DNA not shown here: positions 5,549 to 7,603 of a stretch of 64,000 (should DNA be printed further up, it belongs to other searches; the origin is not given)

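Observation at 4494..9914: PKS-less FkbH / ACP / hotdog-SDR / GNAT cassette wired into a Wzx-Wzy polysaccharide locus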

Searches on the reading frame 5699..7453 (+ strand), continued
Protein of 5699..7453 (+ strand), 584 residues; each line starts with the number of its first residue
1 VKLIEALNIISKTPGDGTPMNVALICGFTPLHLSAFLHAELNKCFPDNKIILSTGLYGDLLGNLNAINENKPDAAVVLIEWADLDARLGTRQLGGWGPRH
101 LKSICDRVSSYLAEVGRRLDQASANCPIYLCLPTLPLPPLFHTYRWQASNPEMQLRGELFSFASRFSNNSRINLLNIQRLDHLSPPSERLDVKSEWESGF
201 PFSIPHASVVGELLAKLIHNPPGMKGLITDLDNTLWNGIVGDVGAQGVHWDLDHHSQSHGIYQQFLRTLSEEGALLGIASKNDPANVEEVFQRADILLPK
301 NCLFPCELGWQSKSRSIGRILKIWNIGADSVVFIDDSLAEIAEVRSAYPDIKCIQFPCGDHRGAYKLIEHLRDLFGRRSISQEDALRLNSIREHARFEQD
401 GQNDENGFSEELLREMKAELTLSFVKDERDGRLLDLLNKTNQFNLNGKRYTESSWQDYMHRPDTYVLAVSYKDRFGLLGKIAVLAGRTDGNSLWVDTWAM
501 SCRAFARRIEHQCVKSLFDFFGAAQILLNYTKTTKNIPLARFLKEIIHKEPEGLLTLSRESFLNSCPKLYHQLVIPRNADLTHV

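Call 35: search_protein_families(library=pfam, proteins=[L006:12029-12529:+, L007:11983-12402:+, L006:12531-14366:+, L007:18931-20895:+, L011:6237-7055:-, L010:4315-5607:+, L009:15594-17123:+, L014:14618-19153:+, L008:12025-13833:-, L018:16940-21019:+], max_evalue=0.001)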
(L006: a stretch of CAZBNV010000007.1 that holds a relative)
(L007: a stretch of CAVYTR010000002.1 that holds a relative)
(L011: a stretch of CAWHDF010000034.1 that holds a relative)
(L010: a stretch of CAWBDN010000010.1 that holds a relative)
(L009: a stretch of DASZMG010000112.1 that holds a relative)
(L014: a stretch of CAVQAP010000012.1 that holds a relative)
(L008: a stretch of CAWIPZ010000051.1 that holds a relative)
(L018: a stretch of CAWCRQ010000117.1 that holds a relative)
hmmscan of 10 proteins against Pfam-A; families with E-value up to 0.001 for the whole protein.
L006:12029-12529:+ (166 aa): 3 families
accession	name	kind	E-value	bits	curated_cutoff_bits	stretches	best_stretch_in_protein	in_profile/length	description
PF00132.30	Hexapep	-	1.1e-10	41.2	27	1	82-117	1-36/36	Bacterial transferase hexapeptide (six repeats)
PF14602.12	Hexapep_2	-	5.8e-06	26.4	27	1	83-117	2-34/34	Hexapeptide repeat of succinyl-transferase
PF25084.1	LbH_EIF2B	-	0.00022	21.6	54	1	38-108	40-104/105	EIF2B subunit epsilon LbH domain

L007:11983-12402:+ (139 aa): 2 families
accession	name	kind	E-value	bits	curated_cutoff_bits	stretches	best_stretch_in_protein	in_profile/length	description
PF13669.12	Glyoxalase_4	-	5e-19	69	27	1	9-121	1-108/109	Glyoxalase/Bleomycin resistance protein/Dioxygenase superfamily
PF00903.31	Glyoxalase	-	0.00089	20.1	20.6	1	7-113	1-103/121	Glyoxalase/Bleomycin resistance protein/Dioxygenase superfamily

L006:12531-14366:+ (611 aa): 0 families

L007:18931-20895:+ (654 aa): 3 families
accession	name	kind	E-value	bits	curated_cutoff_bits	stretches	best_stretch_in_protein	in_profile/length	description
PF00733.27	Asn_synthase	-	8.8e-82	276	21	1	257-643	2-354/354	Asparagine synthase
PF13537.11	GATase_7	-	1.3e-20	74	25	1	77-183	12-122/123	Glutamine amidotransferase domain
PF13522.11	GATase_6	-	7.7e-12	45.8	27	1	82-177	34-129/130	Glutamine amidotransferase domain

L011:6237-7055:- (272 aa): 3 families
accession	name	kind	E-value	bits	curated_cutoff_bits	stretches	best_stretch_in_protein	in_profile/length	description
PF00535.33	Glycos_transf_2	-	1.6e-30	106.7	23.3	1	28-196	1-164/168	Glycosyl transferase family 2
PF13641.12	Glyco_tranf_2_3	-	1.2e-07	32.5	27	1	25-121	2-96/230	Glycosyltransferase like family 2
PF10111.15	Glyco_tranf_2_2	-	3.6e-07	30.4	27.3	1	28-136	1-106/276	Glycosyltransferase like family 2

L010:4315-5607:+ (430 aa): 8 families
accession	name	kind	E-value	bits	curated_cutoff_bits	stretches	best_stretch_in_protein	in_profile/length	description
PF03721.20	UDPG_MGDP_dh_N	-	3.7e-48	164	27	1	9-188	2-186/187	UDP-glucose/GDP-mannose dehydrogenase family, NAD binding domain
PF00984.24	UDPG_MGDP_dh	-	1.4e-28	99.2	25.4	1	203-297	1-93/94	UDP-glucose/GDP-mannose dehydrogenase family, central domain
PF03720.21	UDPG_MGDP_dh_C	-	4.6e-14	53.1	30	1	316-400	1-75/103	UDP-glucose/GDP-mannose dehydrogenase family, UDP binding domain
PF02558.23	ApbA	-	2.1e-05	24.6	22.2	1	10-91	1-74/150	Ketopantoate reductase PanE/ApbA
PF03446.21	NAD_binding_2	-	0.0001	22.8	21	0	9-96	1-68/161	NAD binding domain of 6-phosphogluconate dehydrogenase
PF01266.30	DAO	-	0.00014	22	27.9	1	10-40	2-32/353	FAD dependent oxidoreductase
PF00070.33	Pyr_redox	-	0.00032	21.6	22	1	10-40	2-32/82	Pyridine nucleotide-disulphide oxidoreductase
PF07992.20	Pyr_redox_2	-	0.00033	20.6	26.1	1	2-41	137-176/291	Pyridine nucleotide-disulphide oxidoreductase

L009:15594-17123:+ (509 aa): 8 families
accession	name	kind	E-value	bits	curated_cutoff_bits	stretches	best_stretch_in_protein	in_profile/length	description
PF01593.30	Amino_oxidase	-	2e-14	54.2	19.8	1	12-387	2-374/443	Flavin containing amine oxidoreductase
PF13450.12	NAD_binding_8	-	3.3e-14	53.3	21.9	1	6-71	1-67/68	NAD(P)-binding Rossmann-like domain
PF01266.30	DAO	-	1.4e-07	31.9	27.9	1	4-35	2-33/353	FAD dependent oxidoreductase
PF01946.23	Thi4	-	1.8e-05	24.5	26.2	1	5-40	21-57/235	Thi4 family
PF01494.25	FAD_binding_3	-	8.8e-05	22.3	22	1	4-32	4-32/349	FAD binding domain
PF07992.20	Pyr_redox_2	-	9.1e-05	22.4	26.1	1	3-38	2-37/291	Pyridine nucleotide-disulphide oxidoreductase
PF00890.30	FAD_binding_2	-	0.00019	21.2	20.4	1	4-34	2-32/414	FAD binding domain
PF00070.33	Pyr_redox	-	0.00059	20.7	22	0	3-34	1-32/82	Pyridine nucleotide-disulphide oxidoreductase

L014:14618-19153:+ (1511 aa): 9 families
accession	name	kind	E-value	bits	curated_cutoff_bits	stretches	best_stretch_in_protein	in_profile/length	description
PF00072.30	Response_reg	-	1.4e-54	183.4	30.2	2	1262-1375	1-110/111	Response regulator receiver domain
PF07494.17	Reg_prop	-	5.1e-47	152.2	20.4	1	231-254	1-24/24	Two component regulator propeller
PF02518.31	HATPase_c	-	7.1e-28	97.7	26.4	1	980-1092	1-107/111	Histidine kinase-, DNA gyrase B-, and HSP90-like ATPase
PF00512.31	HisKA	-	8.1e-22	77.5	26.9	1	868-933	1-66/66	His Kinase A (phospho-acceptor) domain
PF01627.28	Hpt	-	7.5e-16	58.6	24.6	1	1417-1499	1-83/84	Hpt domain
PF07495.19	Y_Y_Y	-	1.1e-14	54.5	26.6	1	744-804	2-64/65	Y_Y_Y domain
PF23748.1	Beta-prop_LRRK2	-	9.8e-05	21.9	26.9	0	233-289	272-328/359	LRRK2 beta propeller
PF23198.2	PDE8A_N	-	0.00028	21.3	29.6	0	1258-1348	8-98/147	PDE8A-like, N-terminal domain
PF08450.18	SGL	-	0.00075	19.6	26.3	0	195-253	42-104/246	SMP-30/Gluconolactonase/LRE-like region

L008:12025-13833:- (602 aa): 0 families

L018:16940-21019:+ (1359 aa): 4 families
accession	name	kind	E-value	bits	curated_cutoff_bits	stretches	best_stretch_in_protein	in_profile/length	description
PF14765.12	PS-DH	-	2.7e-25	89.3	23.7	1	198-340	10-161/166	Polyketide synthase dehydratase N-terminal domain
PF21089.3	PKS_DH_N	-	6.5e-16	58.6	27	1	69-156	13-101/103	Polyketide synthase dehydratase domain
PF00550.31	PP-binding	-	6.2e-14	52.5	20.8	1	1264-1327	2-67/67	Phosphopantetheine attachment site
PF05050.19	Methyltransf_21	-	6.9e-14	52.8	22.7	1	486-678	1-172/173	Methyltransferase FkbM domain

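Call 44: search_protein_families(library=pfam, proteins=[L012:12046-15615:-, L013:16375-20331:-, L016:15301-18576:-, L018:3-7721:+, L021:16864-20370:+, L029:14804-17896:-, L032:2-3082:+], max_evalue=0.00001)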
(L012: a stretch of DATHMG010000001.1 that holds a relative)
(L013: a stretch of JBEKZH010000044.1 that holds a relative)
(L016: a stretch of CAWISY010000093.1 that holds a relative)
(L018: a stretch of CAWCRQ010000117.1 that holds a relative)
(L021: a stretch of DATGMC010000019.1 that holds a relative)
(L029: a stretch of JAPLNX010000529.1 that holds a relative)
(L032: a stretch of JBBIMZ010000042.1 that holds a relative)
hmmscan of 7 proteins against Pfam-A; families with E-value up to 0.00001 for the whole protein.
L012:12046-15615:- (1189 aa): 5 families
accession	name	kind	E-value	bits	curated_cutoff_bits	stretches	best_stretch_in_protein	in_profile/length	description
PF02574.22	S-methyl_trans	-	2.1e-91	307.1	22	1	20-310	1-283/283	Homocysteine S-methyltransferase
PF02965.22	Met_synt_B12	-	2.3e-49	168.7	25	1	938-1184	2-259/273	Vitamin B12 dependent methionine synthase, activation domain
PF00809.28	Pterin_bind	-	7.7e-43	147.3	25.5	1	345-581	1-244/244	Pterin binding enzyme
PF02607.22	B12-binding_2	-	8.4e-21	74.4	23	1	668-741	2-74/74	B12 binding domain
PF02310.24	B12-binding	-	5.3e-19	68.7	32.1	1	753-850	1-101/121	B12 binding domain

L013:16375-20331:- (1318 aa): 1 family
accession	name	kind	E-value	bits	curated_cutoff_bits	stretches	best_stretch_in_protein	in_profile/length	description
PF22352.2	K319L-like_PKD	-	7.1e-10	39.2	27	1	285-355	16-84/84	K319L-like, PKD domain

L016:15301-18576:- (1091 aa): 1 family
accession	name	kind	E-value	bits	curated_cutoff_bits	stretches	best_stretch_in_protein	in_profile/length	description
PF17128.10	DUF5107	-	6.6e-58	196.5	24.4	1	91-382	7-309/310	Domain of unknown function (DUF5107)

L018:3-7721:+ (2572 aa): 10 families
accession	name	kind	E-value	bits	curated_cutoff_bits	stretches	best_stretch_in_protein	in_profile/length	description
PF00501.34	AMP-binding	-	3.7e-80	270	29.9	1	2-316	30-384/384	AMP-binding enzyme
PF00668.25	Condensation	-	4.5e-62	210.7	30.6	1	1675-2116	8-446/456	Condensation domain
PF00109.32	ketoacyl-synt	-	2.5e-60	204.7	20.8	1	575-824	2-252/252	Beta-ketoacyl synthase, N-terminal domain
PF00698.26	Acyl_transf_1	-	3.1e-52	178.5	32.7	1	1098-1395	1-295/319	Acyl transferase domain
PF00550.31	PP-binding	-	2.7e-43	146.5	20.8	3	478-541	2-67/67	Phosphopantetheine attachment site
PF02801.28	Ketoacyl-synt_C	-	3.2e-39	134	20.8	1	832-950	1-118/119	Beta-ketoacyl synthase, C-terminal domain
PF00975.26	Thioesterase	-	1.2e-23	84.9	26.4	1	2267-2367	2-103/226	Thioesterase domain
PF16197.11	KAsynt_C_assoc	-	7.2e-18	65.5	33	1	953-1066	1-111/111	Ketoacyl-synthetase C-terminal extension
PF22621.2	CurL-like_PKS_C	-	3.7e-17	62.5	27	1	1014-1077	1-64/64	CurL-like, PKS C-terminal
PF22336.2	RhiE-like_linker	-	1.1e-11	45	27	1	1018-1077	2-60/67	RhiE-like, KS-MAT linker domain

L021:16864-20370:+ (1168 aa): 2 families
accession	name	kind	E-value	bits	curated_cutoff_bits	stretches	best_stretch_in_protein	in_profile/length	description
PF00873.25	ACR_tran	-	0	1071.9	28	2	4-779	2-786/1021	AcrB/AcrD/AcrF family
PF03176.21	MMPL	-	2.9e-08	33.5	20.5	1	283-489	92-302/333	MMPL family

L029:14804-17896:- (1030 aa): 3 families
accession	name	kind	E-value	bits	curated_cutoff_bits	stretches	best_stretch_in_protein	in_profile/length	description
PF07587.16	PSD1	-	1.5e-87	293.5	28.5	1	740-990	1-243/244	Protein of unknown function (DUF1553)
PF07583.16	PSCyt2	-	1.4e-73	247.7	29.8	1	174-384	1-208/209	Protein of unknown function (DUF1549)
PF07635.16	PSCyt1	-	9e-17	61.9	22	1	59-114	1-56/59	Planctomycete cytochrome C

L032:2-3082:+ (1026 aa): 3 families
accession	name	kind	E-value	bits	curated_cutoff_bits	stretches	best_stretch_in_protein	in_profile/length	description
PF02369.22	Big_1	-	8.7e-41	138.4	34.9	4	686-764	5-84/93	Bacterial Ig-like domain (group 1)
PF09134.16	Invasin_D3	-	4.4e-12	46.8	33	1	688-764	10-84/98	Invasin, domain 3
PF17789.7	MG4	-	5.5e-11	43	24.7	0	698-762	14-75/95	Macroglobulin domain MG4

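Call 51: find_encoding_contigs(protein=P0001, flank=2000, max_places=3)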
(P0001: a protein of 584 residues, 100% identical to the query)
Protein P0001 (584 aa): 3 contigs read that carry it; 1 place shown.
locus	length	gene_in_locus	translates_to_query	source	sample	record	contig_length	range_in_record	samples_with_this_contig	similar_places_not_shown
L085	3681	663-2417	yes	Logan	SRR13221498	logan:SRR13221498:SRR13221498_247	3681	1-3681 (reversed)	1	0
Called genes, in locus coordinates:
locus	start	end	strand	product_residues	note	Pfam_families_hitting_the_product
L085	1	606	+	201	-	?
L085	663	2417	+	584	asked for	-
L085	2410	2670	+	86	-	-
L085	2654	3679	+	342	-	?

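Call 70: search_protein_families(library=ncbifam, proteins=[L001:8922-9959:+, L006:12531-14366:+, L007:11983-12402:+], max_evalue=0.00001)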
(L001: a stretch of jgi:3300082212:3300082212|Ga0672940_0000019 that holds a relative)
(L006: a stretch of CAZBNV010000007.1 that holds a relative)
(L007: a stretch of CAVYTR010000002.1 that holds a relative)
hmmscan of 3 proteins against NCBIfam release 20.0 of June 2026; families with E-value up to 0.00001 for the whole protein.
L001:8922-9959:+ (345 aa): 4 families
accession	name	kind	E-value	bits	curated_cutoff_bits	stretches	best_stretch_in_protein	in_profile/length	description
TIGR03938.2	deacetyl_PgaB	equivalog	1.2e-14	53.6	321.9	1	59-126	36-104/621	poly-beta-1,6-N-acetyl-D-glucosamine N-deacetylase PgaB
NF011177.0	PRK14582.1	equivalog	1.8e-11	43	923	1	63-124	84-145/671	poly-beta-1,6-N-acetyl-D-glucosamine N-deacetylase PgaB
NF011176.0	PRK14581.1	equivalog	3.6e-06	25.4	1091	0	64-118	85-139/673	poly-beta-1,6-N-acetyl-D-glucosamine N-deacetylase PgaB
TIGR02764.1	spore_ybaN_pdaB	equivalog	9.3e-06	25.5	237.4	0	214-293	49-124/191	polysaccharide deacetylase family sporulation protein PdaB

L006:12531-14366:+ (611 aa): 0 families

L007:11983-12402:+ (139 aa): 1 family
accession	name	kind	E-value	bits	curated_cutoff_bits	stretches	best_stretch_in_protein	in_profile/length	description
TIGR03081.1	metmalonyl_epim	equivalog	1.9e-14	54.3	114.95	1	7-124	1-116/129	methylmalonyl-CoA epimerase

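Call 72: search_dna_similar(query=window:5699-7453:+, collection=plasmids, mode=protein, max_evalue=1e-20, max_rows=25)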
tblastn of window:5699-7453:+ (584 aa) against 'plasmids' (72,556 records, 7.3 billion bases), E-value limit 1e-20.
Records with a match: 95; places in all: 97; records where one place covers at least 80% of the query: 1.
Best place of each record, by identity: <60% 95.
By first word of the organism name: Sinorhizobium 36; Streptomyces 17; Ralstonia 15; Rhodococcus 5; Erwinia 2; Methylosinus 2; Bacillus 2; Burkholderia 2; Paludibaculum 1; Rahnella 1; and 12 more.
By predicted mobility (MOB-suite, as given by PLSDB): mobilizable 50; non-mobilizable 43; conjugative 2.
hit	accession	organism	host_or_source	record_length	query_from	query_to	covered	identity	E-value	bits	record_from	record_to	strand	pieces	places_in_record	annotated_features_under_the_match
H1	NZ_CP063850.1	Paludibaculum fermentans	-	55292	1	575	98%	43.3%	1e-147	478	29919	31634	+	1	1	HAD-IIIC family phosphatase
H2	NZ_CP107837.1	Streptomyces sp. NBC_00523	-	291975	201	518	54%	34.2%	2e-35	150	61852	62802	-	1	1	HAD-IIIC family phosphatase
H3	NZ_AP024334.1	Erwinia rhapontici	Brassica rapa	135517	184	569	62%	30.0%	7e-23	154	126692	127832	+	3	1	hypothetical protein (x2) | HAD-IIIC family phosphatase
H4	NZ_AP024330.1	Erwinia rhapontici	Brassica rapa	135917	201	569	63%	28.7%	9e-31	135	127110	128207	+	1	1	HAD-IIIC family phosphatase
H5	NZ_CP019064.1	Rahnella sikkimica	bacteria,soil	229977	201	569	63%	28.7%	1e-30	135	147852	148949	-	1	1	HAD-IIIC family phosphatase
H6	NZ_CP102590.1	Niallia taxi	-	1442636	172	545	64%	28.2%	2e-39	162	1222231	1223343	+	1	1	none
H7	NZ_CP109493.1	Streptomyces sp. NBC_01435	-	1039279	212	536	56%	32.2%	1e-33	145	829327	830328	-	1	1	record has no annotation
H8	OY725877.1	Subdoligranulum variabile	-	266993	225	553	56%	31.2%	1e-37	157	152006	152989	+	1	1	none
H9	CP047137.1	Ralstonia solanacearum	Potato,Single cell,tuber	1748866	225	560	58%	30.3%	8e-26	120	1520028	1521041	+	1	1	HAD-IIIC family phosphatase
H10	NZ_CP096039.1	Rhodococcus pyridinivorans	cell culture,soil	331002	188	546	61%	28.3%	7e-28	127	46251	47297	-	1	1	type I polyketide synthase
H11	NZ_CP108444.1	Streptomyces sp. NBC_01276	-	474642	225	553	56%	30.7%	1e-25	119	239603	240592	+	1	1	HAD-IIIC family phosphatase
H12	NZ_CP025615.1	Niveispirillum cyanobacteriorum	sing cell,cyanobacterial aggregates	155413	207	536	57%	30.5%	3e-24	115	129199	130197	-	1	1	HAD-IIIC family phosphatase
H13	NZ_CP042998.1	Aquisphaera giovannonii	-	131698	222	546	56%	30.7%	1e-33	144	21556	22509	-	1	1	HAD-IIIC family phosphatase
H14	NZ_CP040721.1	Rhodococcus pyridinivorans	prokaryote,Quinoline-degrading ...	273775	200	546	59%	28.7%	4e-28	127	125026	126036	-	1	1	type I polyketide synthase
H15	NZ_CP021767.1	Ralstonia solanacearum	Solanum lycopersicum,Tomato with ...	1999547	225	546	55%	30.7%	4e-27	124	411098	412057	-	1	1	none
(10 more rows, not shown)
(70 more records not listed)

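Call 73: get_annotated_region(hit=H1, flank=14000)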
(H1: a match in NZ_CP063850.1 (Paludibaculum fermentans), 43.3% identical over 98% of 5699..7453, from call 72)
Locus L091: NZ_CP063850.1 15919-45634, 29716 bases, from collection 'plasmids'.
description: Paludibaculum fermentans strain P105 plasmid pPfer1, complete sequence
organism: Paludibaculum fermentans (NCBI taxid 1473598)
taxonomy: Bacteria; Acidobacteriota; Terriglobia; Bryobacterales; Bryobacteraceae; Paludibaculum; Paludibaculum fermentans
host: -; source: -; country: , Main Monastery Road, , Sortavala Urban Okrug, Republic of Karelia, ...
typing (MOB-suite, as given by PLSDB): non-mobilizable
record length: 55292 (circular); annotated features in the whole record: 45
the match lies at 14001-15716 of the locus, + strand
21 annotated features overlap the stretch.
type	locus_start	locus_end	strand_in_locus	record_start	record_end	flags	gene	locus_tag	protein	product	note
CDS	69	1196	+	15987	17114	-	-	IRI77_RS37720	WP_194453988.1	acyltransferase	-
CDS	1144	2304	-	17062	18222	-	-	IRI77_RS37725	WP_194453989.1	acyltransferase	-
CDS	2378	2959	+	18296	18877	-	-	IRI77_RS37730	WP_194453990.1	DapH/DapD/GlmU-related protein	-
CDS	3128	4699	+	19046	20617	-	-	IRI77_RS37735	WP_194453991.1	hypothetical protein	-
CDS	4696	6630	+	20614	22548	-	-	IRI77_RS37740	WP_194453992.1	hypothetical protein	-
CDS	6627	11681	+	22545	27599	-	-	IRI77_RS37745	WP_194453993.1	hypothetical protein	-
CDS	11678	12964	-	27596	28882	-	-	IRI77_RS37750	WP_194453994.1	O-antigen ligase family protein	GO:0009103 - lipopolysaccharide biosynthetic process [Evidence IEA]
CDS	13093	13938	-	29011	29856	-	-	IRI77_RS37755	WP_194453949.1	GNAT family N-acetyltransferase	-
CDS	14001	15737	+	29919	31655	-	-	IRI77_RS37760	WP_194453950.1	HAD-IIIC family phosphatase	-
CDS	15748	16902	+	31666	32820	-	-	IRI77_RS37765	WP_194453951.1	glycosyltransferase family 2 protein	-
CDS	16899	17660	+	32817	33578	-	-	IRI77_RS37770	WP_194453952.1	polysaccharide deacetylase family protein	GO:0005975 - carbohydrate metabolic process [Evidence IEA]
CDS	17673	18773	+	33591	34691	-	-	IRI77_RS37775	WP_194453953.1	glycosyltransferase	-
CDS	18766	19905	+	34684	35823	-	-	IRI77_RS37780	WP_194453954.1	glycosyltransferase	-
CDS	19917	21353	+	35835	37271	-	-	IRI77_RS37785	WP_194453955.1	MBOAT family protein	-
CDS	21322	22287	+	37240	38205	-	-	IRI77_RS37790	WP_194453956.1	hypothetical protein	-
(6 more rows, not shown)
